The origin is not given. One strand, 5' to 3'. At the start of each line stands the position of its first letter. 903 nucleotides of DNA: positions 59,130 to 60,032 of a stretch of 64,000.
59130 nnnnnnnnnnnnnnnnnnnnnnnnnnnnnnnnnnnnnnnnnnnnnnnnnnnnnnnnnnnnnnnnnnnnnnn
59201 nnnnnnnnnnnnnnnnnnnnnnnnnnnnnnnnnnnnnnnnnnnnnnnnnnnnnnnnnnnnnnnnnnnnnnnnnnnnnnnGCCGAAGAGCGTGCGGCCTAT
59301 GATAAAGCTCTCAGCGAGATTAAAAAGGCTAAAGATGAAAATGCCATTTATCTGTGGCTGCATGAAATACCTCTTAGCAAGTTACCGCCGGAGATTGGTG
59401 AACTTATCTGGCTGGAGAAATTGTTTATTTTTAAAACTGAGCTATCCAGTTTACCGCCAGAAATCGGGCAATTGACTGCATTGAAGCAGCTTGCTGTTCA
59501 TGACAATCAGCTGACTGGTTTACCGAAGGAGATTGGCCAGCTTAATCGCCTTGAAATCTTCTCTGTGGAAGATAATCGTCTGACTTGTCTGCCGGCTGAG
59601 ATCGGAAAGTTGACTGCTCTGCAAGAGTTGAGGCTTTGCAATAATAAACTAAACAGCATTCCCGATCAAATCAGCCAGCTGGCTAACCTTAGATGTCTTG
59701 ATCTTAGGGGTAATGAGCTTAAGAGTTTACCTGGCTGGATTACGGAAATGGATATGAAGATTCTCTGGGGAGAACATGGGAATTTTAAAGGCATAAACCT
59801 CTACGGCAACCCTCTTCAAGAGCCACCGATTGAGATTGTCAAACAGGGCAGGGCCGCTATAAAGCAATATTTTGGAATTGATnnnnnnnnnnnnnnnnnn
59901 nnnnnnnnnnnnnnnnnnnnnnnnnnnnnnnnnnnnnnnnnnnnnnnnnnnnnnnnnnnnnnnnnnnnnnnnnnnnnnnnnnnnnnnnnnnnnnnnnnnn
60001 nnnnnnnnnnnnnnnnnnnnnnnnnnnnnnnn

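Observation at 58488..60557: Eukaryote-like LRR protein formed by internal triplication of a complete 215-aa module that also exists as a stand-alone gene 22 kb away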

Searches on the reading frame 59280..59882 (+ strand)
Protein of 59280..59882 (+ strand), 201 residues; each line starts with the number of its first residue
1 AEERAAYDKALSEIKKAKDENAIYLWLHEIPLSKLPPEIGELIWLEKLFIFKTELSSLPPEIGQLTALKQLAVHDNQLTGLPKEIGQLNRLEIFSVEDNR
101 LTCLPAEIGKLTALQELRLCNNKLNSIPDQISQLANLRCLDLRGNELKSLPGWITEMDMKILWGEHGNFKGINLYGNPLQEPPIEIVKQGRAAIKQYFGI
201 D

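Call 39: predict_structure(alignment_id=A3)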
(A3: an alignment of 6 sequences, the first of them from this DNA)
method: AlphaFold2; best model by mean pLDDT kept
length: 201 residues; sequences in the alignment: 6
mean_pLDDT: 87.5   pTM: 0.79
mean pLDDT of the five models: 87.5, 87.5, 87.5, 86.9, 86.6
residues with pLDDT >= 90: 138; 70-90: 32; 50-70: 17; < 50: 14
segments of 3 or more residues with pLDDT < 50: 168-180
pLDDT, mean of each block of 10 residues (from residue 1): 92 98 96 96 98 95 98 97 98 98 96 97 94 93 88 79 63 44 67 67 46
secondary structure, 60 per line:
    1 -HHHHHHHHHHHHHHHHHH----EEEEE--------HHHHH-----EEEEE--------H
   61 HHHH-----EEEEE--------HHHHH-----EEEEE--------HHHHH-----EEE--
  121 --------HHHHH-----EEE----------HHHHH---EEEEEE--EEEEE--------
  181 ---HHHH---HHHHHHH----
elements in order: H2-19 E24-28 H37-41 E47-51 H60-64 E70-74 H83-87 E93-97 H106-110 E116-118 H129-133 E139-141 H152-156 E160-165 E168-172 H184-187 H191-197

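Call 41: find_related_loci(query=A3, collection=genome_contigs, flank=10000)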
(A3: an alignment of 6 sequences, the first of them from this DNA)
Query A3 (201 aa) in genome_contigs; peptide patterns used: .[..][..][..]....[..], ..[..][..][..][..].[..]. (x = any residue, [..] = any of these).
55 stretches matched a pattern; 6 encode a relative of the query (tblastn E <= 1e-3); 6 distinct loci.
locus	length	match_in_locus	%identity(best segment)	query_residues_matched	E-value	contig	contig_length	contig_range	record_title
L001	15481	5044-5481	40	53-198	2e-30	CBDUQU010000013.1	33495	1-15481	MAG TPA_asm: uncultured bacterium isolate SRR22302359_binner13_Refined_3 genome assembly, contig: ERZ25073601.113, whole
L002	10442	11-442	37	25-199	3e-19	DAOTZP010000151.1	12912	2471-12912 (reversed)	MAG TPA_asm: Anaerolineales bacterium isolate H59_545 k97_331797, whole genome shotgun sequence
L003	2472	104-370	47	111-200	4e-18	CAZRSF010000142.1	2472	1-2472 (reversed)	MAG TPA_asm: uncultured Candidatus Moduliflexus sp. isolate SRP192927_co1_965 genome assembly, contig: NODE_143788_lengt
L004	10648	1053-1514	33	64-198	1e-16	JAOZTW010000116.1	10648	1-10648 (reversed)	MAG: Bacteroidales bacterium isolate GMC8.concoct.158 GMC8_6013_length_10648_cov_17.202020, whole genome shotgun sequenc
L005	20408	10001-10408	32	57-198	2e-15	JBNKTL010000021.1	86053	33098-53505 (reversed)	MAG: Spirochaetota bacterium isolate A2.bin.24.permissive NODE_21_length_86053_cov_6.630141, whole genome shotgun sequen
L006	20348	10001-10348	35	80-198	2e-9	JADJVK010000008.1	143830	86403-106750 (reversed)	MAG: Saprospiraceae bacterium isolate Hjor_18-Q3-R7-51_BATAC.116 tig00006353-10-1445340, whole genome shotgun sequence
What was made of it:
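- Tried and rejected: Neither this MAG nor close relatives appeared (call 41).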

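Call 43: fold_search(model_id=the predicted structure, library=pdb)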
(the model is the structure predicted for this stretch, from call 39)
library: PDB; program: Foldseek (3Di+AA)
matches with E <= 10: 1009; with E <= 0.001: 398
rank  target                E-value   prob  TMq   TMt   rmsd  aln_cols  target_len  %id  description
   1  4tzh_A                1.4e-11  1.00  0.72  0.76   5.7       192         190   35  Structure of Leptospira interrogans LRR protein LIC12234 (released 2015-06-03)
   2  4tzh_B                1.9e-11  1.00  0.70  0.75   5.5       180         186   35  Structure of Leptospira interrogans LRR protein LIC12234 (released 2015-06-03)
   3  7tvg                  1.2e-10  1.00  0.44  0.22   6.3       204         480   26  Crystal Structure of SHOC2 to a resolution of 2.4 Angstrom (released 2022-05-04)
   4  4u06                  2.0e-10  1.00  0.70  0.41   1.5       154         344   41  Structure of Leptospira interrogans LRR protein LIC10831 (released 2015-06-03)
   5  7sd1_C                2.3e-10  1.00  0.46  0.22   6.2       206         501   26  Crystal structure of SHOC2 (released 2022-04-20)
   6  4u09_A                8.4e-10  1.00  0.59  0.32   4.7       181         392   35  Structure of Leptospira interrogans LRR protein LIC12759 (released 2015-06-03)
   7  7sd1_B                1.1e-09  1.00  0.48  0.23   6.1       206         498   27  Crystal structure of SHOC2 (released 2022-04-20)
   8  4u09_B                1.2e-09  1.00  0.39  0.23   7.6       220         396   30  Structure of Leptospira interrogans LRR protein LIC12759 (released 2015-06-03)
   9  4u08_A                2.0e-09  1.00  0.63  0.33   1.2       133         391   48  Structure of Leptospira interrogans LRR protein LIC11098 (released 2015-06-03)
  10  9o65_A                2.1e-09  1.00  0.45  0.23   7.0       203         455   28  Cryo-EM structure of SHOC2-KRAS-PP1CA (SKP) complex (released 2026-01-21)
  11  7xzh_A                3.1e-09  1.00  0.58  0.18   4.8       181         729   28  Cryo-EM structure of human LRRC8A (released 2023-06-07)
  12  9btp                  3.4e-09  1.00  0.44  0.22   6.3       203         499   27  Structure of human SHOC2 in complex with a small molecule inhibitor (S)-5 (released 2025-04-02)
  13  7upi_C                3.6e-09  1.00  0.43  0.21   6.5       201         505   27  Cryo-EM structure of SHOC2-PP1c-MRAS holophosphatase complex (released 2022-05-04)
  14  7sd1_A                4.7e-09  1.00  0.47  0.23   6.0       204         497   27  Crystal structure of SHOC2 (released 2022-04-20)
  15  7yjw_B                6.5e-09  1.00  0.62  0.42   1.2       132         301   44  Structure of Leptospira santarosai serovar shermani LRR protein LSS01692 (released 2023-06-28)
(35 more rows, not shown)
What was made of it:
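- On Leptospira LRR protein subfamily: Foldseek gives 4tzh E 1.4e-11, TM 0.72/0.76 (call 43).
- Closest known: Leptospira interrogans LRR protein family. Same: Best structural match: 4tzh, TM 0.72-0.76 (call 43).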

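Call 55: search_solved_structures(query=A3, max_evalue=0.00001, show_alignments=2)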
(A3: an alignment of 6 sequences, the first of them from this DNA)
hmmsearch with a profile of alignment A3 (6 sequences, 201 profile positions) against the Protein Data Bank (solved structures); distinct sequences matched with E-value up to 0.00001: 400 (the best 60 are shown).
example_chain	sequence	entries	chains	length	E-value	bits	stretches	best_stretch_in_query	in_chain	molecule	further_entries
4u09_A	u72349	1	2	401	8.6e-133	443.5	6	35-150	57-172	LIC12759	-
4u08_A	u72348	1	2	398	6.5e-120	401.4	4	19-149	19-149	LIC11098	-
6s6q_A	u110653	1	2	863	2.3e-119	399.7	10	26-157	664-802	LRR receptor-like serine/threonine-protein kinase GSO1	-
4mn8_A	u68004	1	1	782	3.1e-116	389.5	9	34-148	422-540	LRR receptor-like serine/threonine-protein kinase FLS2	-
9ijj_4X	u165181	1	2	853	6.9e-110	368.7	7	33-159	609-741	Leucine-rich repeat and death domain-containing protein 1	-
9fqr_Xo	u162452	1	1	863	1.6e-108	364.3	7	42-154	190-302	Leucine rich repeats and death domain containing 1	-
4u06_A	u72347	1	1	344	1.8e-99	334.7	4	38-152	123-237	LIC10831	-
7tvg_D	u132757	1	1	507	1.3e-90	305.8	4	8-157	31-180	Leucine-rich repeat protein SHOC-2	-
9btm_B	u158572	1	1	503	1.7e-90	305.4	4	8-157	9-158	Leucine-rich repeat protein SHOC-2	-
7txh_B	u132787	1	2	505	1.7e-90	305.4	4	8-157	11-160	Leucine-rich repeat protein SHOC-2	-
7tyg_A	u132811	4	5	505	1.7e-90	305.4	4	8-157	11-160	Leucine-rich repeat protein SHOC-2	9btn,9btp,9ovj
9o65_A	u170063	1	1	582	7e-90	303.4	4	8-157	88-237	Leucine-rich repeat protein SHOC-2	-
7tvf_A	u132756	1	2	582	7e-90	303.4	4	8-157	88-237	Leucine-rich repeat protein SHOC-2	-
7upi_C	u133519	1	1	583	7.1e-90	303.4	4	8-157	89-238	Leucine-rich repeat protein SHOC-2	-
7sd0_A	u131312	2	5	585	7.4e-90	303.3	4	8-157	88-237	Leucine-rich repeat protein SHOC-2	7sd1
4tzh_A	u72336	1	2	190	2.3e-46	161.3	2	38-151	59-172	LIC12234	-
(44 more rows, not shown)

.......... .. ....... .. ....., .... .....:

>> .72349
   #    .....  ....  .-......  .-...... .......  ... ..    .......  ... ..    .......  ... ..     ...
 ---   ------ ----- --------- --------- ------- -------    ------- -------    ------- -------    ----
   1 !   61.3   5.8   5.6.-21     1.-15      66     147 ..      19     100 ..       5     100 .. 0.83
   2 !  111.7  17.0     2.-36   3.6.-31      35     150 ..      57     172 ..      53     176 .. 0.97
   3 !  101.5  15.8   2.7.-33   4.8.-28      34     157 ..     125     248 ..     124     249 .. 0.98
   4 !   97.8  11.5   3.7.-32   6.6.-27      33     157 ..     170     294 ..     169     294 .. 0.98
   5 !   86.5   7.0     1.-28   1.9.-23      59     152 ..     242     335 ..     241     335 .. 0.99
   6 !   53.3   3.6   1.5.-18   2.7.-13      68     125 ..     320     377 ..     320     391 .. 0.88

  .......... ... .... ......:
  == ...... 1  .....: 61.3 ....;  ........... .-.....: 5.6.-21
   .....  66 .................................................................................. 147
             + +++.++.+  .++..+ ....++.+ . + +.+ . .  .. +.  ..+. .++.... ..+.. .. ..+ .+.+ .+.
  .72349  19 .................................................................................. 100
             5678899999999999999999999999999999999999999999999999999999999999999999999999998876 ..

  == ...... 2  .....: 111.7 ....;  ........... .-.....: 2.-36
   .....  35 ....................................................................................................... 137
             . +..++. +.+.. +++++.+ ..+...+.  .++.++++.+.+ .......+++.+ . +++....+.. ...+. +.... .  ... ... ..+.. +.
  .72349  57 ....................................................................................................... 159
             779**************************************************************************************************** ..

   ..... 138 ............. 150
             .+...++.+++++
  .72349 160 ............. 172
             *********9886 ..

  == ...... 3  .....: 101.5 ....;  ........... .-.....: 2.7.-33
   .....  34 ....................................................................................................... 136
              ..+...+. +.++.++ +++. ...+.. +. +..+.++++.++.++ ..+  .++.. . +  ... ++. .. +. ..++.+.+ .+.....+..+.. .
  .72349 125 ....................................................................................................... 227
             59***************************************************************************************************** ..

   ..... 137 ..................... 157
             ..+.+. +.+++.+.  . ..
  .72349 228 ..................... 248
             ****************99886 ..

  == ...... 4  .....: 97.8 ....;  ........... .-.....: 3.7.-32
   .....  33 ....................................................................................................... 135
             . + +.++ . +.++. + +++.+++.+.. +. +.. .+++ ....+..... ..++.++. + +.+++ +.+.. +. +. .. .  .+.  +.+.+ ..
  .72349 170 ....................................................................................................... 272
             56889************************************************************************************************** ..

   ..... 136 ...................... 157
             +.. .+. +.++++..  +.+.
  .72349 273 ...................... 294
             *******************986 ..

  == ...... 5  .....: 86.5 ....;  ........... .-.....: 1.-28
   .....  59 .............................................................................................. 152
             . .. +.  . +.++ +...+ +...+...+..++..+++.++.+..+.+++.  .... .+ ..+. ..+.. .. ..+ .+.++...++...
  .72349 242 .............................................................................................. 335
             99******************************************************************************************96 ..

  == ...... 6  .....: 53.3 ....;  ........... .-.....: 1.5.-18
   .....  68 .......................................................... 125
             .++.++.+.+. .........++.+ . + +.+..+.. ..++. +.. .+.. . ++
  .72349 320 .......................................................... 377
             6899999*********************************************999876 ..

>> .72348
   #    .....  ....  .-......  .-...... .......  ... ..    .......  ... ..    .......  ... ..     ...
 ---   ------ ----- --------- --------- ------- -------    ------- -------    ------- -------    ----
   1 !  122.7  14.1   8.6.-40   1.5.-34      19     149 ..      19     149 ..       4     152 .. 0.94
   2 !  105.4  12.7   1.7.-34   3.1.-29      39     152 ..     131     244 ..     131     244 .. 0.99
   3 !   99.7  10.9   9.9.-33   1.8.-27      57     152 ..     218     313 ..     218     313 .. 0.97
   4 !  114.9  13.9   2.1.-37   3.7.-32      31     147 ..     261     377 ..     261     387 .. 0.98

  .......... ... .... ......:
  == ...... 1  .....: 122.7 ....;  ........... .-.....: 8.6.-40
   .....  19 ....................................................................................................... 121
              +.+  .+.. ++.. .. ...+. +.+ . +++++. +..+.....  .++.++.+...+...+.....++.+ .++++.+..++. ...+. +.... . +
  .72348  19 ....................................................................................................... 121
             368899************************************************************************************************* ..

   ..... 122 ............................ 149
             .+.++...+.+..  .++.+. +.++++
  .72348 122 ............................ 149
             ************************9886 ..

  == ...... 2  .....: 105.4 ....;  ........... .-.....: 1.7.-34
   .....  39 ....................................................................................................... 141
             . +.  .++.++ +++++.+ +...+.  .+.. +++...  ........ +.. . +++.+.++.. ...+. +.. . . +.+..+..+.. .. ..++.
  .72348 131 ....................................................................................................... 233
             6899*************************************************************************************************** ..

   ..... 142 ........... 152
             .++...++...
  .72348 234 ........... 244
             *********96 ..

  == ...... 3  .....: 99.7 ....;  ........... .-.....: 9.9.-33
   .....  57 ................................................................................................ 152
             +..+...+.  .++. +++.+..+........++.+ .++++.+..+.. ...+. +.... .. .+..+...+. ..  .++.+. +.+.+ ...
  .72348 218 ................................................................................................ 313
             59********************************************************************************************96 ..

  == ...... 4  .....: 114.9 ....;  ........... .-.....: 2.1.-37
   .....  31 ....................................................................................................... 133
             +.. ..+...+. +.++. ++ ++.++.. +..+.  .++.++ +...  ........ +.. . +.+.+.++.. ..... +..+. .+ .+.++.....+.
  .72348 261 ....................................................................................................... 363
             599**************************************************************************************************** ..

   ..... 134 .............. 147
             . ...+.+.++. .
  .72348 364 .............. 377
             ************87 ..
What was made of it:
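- On Leptospira LRR protein subfamily: hmmsearch gives 4u09 E 8.6e-133 and 4u08 E 6.5e-120 over the repeats (call 55). The printed alignments of the two best Leptospira chains stop at profile position 157, and the table gives 152 or lower for the other two, so the cap (positions 158-201) is unmatched (call 55).
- Closest known: Leptospira interrogans LRR protein family. Same: Best PDB sequence matches over the repeats (call 55).
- Fold and repeat type are closest in the PDB to the Leptospira LIC12234, LIC10831, LIC12759 and LIC11098 proteins and to eukaryotic SHOC2 and LRRC8 (calls 43, 55).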
